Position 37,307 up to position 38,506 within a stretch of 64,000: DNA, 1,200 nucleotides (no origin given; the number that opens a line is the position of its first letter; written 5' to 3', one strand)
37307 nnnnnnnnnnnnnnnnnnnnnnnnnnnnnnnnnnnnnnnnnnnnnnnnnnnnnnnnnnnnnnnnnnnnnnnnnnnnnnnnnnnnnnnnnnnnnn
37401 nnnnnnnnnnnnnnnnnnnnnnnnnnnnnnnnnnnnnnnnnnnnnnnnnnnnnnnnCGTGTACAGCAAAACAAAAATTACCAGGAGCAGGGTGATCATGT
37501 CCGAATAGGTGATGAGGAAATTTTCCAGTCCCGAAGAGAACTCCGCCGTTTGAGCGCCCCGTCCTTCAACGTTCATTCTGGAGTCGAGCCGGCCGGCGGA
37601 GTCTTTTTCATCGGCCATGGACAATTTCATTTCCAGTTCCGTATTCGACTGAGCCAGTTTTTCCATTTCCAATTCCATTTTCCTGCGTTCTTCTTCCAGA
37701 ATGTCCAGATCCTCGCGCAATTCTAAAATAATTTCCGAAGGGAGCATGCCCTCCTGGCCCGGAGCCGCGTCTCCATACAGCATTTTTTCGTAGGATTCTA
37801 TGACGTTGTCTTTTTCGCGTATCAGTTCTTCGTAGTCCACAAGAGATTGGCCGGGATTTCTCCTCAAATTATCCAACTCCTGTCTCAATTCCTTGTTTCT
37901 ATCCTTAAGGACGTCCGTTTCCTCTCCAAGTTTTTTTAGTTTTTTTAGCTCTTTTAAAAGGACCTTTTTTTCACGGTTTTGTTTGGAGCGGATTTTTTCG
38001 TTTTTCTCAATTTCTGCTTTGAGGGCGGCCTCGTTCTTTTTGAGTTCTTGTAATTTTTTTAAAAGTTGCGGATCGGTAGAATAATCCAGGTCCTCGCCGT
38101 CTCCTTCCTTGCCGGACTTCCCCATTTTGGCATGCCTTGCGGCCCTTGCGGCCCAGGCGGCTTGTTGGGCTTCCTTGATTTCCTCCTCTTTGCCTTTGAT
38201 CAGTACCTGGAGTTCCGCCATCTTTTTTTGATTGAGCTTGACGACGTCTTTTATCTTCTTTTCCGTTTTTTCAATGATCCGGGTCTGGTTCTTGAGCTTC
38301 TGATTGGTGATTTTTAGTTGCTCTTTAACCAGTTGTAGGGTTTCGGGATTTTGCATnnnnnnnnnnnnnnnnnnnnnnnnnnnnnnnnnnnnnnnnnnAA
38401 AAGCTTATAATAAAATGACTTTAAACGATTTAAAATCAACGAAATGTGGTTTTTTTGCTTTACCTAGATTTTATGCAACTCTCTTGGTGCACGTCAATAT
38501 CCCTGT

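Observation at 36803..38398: MotB-type subunit with a ~290-residue cytoplasmic coiled coil on the 'wrong' subunit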

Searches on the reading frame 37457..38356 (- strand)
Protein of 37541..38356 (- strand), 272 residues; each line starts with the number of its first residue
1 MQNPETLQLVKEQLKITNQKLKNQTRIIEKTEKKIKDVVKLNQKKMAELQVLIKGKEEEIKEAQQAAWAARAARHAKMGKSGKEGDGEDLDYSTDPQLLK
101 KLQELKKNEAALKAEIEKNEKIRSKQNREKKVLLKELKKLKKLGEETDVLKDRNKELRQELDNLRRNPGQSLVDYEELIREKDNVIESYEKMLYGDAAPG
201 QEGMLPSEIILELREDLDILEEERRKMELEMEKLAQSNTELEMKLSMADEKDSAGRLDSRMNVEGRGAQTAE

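Call 52: find_related_loci(query=A2, collection=metagenome_contigs, flank=7000)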
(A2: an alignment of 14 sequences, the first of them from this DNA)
Query A2 (300 aa) in metagenome_contigs; peptide patterns used: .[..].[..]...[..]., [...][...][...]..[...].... (x = any residue, [..] = any of these).
600 stretches matched a pattern (row limit reached: there are more); 141 encode a relative of the query (tblastn E <= 1e-3); the best 80 are kept; 80 distinct loci.
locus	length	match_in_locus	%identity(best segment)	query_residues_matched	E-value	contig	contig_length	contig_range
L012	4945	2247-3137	44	1-300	1e-59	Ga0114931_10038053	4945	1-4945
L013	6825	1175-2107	40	1-300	2e-57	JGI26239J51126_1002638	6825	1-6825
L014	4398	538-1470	41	1-300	3e-57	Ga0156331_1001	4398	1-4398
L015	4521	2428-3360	41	1-300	4e-55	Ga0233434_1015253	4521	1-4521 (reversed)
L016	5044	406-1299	41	1-300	1e-48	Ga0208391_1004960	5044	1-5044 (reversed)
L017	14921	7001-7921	36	1-300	3e-41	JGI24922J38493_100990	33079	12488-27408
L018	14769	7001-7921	35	1-300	1e-40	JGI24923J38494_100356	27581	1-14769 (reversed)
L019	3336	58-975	36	1-300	6e-39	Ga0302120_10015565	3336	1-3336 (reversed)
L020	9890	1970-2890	36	1-300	7e-38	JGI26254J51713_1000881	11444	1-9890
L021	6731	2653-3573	34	1-300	3e-37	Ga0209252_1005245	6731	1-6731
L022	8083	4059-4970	37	1-300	5e-36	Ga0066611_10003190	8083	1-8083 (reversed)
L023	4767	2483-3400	35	1-300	3e-36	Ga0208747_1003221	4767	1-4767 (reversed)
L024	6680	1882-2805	36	1-300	4e-34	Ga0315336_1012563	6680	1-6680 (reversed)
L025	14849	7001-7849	25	5-300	5e-18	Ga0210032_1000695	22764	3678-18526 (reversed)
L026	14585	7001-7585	26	95-300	2e-13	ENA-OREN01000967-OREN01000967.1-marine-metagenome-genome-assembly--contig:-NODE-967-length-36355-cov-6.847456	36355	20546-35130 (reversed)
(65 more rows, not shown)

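Call 57: search_protein_families(library=pfam, proteins=[window:37541-38356:-], max_evalue=0.1)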
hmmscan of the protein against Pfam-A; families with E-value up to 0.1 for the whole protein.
window:37541-38356:- (272 aa): 3 families
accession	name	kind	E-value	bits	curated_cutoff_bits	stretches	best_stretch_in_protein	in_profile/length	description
PF17830.6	STI1-HOP_DP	-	0.002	18.4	29.1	1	94-124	19-48/55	STI1/HOP, DP domain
PF14992.11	TMCO5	-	0.003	17.3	32.2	1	179-252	26-99/280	TMCO5 family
PF13851.11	GAS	-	0.0037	17.1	32.3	1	97-187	58-148/200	Growth-arrest specific micro-tubule binding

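Call 60: predict_structure(alignment_id=A2)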
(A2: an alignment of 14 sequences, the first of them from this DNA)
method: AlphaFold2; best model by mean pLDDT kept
length: 300 residues; sequences in the alignment: 14
mean_pLDDT: 77.1   pTM: 0.23
mean pLDDT of the five models: 77.1, 73.3, 72.4, 70.5, 67.1
residues with pLDDT >= 90: 113; 70-90: 103; 50-70: 46; < 50: 38
segments of 3 or more residues with pLDDT < 50: 78-93, 197-204, 258-269
pLDDT, mean of each block of 10 residues (from residue 1): 70 90 93 92 92 91 84 60 33 63 88 92 93 91 91 89 67 64 79 54 55 85 93 91 81 53 44 63 84 85
secondary structure, 60 per line:
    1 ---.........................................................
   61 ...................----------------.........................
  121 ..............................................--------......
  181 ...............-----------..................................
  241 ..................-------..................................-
elements in order: H4-79 H96-166 H175-195 H207-258 H266-299

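Call 65: fold_search(model_id=the predicted structure, library=pdb)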
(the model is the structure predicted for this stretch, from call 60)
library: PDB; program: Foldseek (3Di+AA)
matches with E <= 10: 0; with E <= 0.001: 0
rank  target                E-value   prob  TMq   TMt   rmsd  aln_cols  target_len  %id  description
